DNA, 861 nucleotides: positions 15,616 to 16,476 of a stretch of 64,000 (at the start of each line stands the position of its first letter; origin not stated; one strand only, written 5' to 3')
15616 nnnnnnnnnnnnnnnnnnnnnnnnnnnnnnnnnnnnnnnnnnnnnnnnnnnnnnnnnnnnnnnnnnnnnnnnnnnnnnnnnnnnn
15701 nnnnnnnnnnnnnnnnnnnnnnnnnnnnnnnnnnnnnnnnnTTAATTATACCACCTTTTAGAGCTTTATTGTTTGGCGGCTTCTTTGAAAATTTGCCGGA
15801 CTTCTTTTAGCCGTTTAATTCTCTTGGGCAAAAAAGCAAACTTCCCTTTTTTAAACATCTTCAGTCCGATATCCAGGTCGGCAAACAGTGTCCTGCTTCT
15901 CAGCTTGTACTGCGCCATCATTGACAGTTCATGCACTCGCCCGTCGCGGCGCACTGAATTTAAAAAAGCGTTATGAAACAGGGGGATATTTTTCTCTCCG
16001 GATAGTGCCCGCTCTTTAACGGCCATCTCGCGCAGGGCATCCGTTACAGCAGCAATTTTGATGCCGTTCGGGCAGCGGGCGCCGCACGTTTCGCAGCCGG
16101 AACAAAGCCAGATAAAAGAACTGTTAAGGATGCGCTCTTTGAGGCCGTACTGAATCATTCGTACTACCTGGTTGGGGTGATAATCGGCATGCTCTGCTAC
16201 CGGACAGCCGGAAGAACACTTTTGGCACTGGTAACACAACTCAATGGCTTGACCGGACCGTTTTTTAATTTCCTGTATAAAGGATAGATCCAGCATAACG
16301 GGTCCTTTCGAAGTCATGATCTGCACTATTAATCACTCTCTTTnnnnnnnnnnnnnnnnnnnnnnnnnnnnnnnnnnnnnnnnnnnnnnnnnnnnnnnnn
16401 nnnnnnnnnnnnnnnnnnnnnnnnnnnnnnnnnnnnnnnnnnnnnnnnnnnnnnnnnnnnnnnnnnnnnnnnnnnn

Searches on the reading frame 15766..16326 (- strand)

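Call 44: search_protein_families(library=pfam, proteins=[window:15766-16326:-], max_evalue=0.00001)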
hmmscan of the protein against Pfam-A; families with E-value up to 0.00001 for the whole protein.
window:15766-16326:- (186 aa): 3 families
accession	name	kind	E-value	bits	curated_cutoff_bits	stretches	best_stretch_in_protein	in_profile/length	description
PF13183.11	Fer4_8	-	3.4e-11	43.9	27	1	28-89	2-68/68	4Fe-4S dicluster domain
PF13534.11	Fer4_17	-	6.7e-11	43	22.2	1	31-89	2-60/61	4Fe-4S dicluster domain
PF13187.11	Fer4_9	-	5.2e-08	33.2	27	1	31-88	2-50/52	4Fe-4S dicluster domain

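Call 54: search_protein_families(library=ncbifam, proteins=[window:15766-16326:-], max_evalue=0.001)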
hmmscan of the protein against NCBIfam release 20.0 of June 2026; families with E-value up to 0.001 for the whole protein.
window:15766-16326:- (186 aa): 14 families
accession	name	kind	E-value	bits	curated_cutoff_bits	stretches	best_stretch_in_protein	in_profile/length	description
NF038018.1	qmoC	equivalog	3.4e-25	89.3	300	1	13-107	2-96/360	quinone-interacting membrane-bound oxidoreductase complex subunit QmoC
TIGR03290.1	CoB_CoM_SS_C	equivalog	6.5e-22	78.1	160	1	28-109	1-82/144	CoB--CoM heterodisulfide reductase subunit C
NF041890.1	hdrC_Methbact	equivalog_domain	2.1e-17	63.4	270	1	8-107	8-106/192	ferredoxin:CoB-CoM heterodisulfide reductase subunit HdrC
NF041779.1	hetero_SS_HdrC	equivalog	1.1e-16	60.9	350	1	21-106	23-107/198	ferredoxin:CoB-CoM heterodisulfide reductase subunit HdrC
NF008369.0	PRK11168.1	equivalog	3.1e-11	42.8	278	1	24-130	6-108/401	anaerobic glycerol-3-phosphate dehydrogenase subunit C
NF042952.1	MFR_FeS_SdhB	equivalog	8e-09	34.9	600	1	71-164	200-291/320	8-methylmenaquinol:fumarate reductase iron-sulfur subunit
NF004898.0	PRK06259.1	equivalog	3.6e-08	32.5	385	1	26-107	131-221/488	fumarate reductase (CoM/CoB) subunit TfrB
NF009226.0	PRK12576.1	equivalog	1.4e-06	27.9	344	1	30-180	155-312/317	succinate dehydrogenase/fumarate reductase iron-sulfur subunit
NF045663.1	diclust_near_Sec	equivalog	2.1e-06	26.1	530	1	33-106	310-386/759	pyridine nucleotide-disulfide oxidoreductase/dicluster-binding protein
TIGR03379.1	glycerol3P_GlpC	equivalog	3.1e-05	22.9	279.9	1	27-104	3-83/397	anaerobic glycerol-3-phosphate dehydrogenase subunit GlpC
NF009227.0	PRK12577.1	equivalog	3.3e-05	22.7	349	1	70-183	206-322/330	succinate dehydrogenase/fumarate reductase iron-sulfur subunit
NF045670.1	quin_L_LdhH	equivalog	0.00017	20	800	0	69-113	350-394/706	L-lactate dehydrogenase (quinone) large subunit LdhH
NF004616.0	PRK05950.1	subfamily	0.00025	20.3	228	0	26-106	144-237/238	succinate dehydrogenase iron-sulfur subunit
NF045796.1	DsrK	equivalog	0.00032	19.5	400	0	70-102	115-147/453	sulfate reduction electron transfer complex DsrMKJOP subunit DsrK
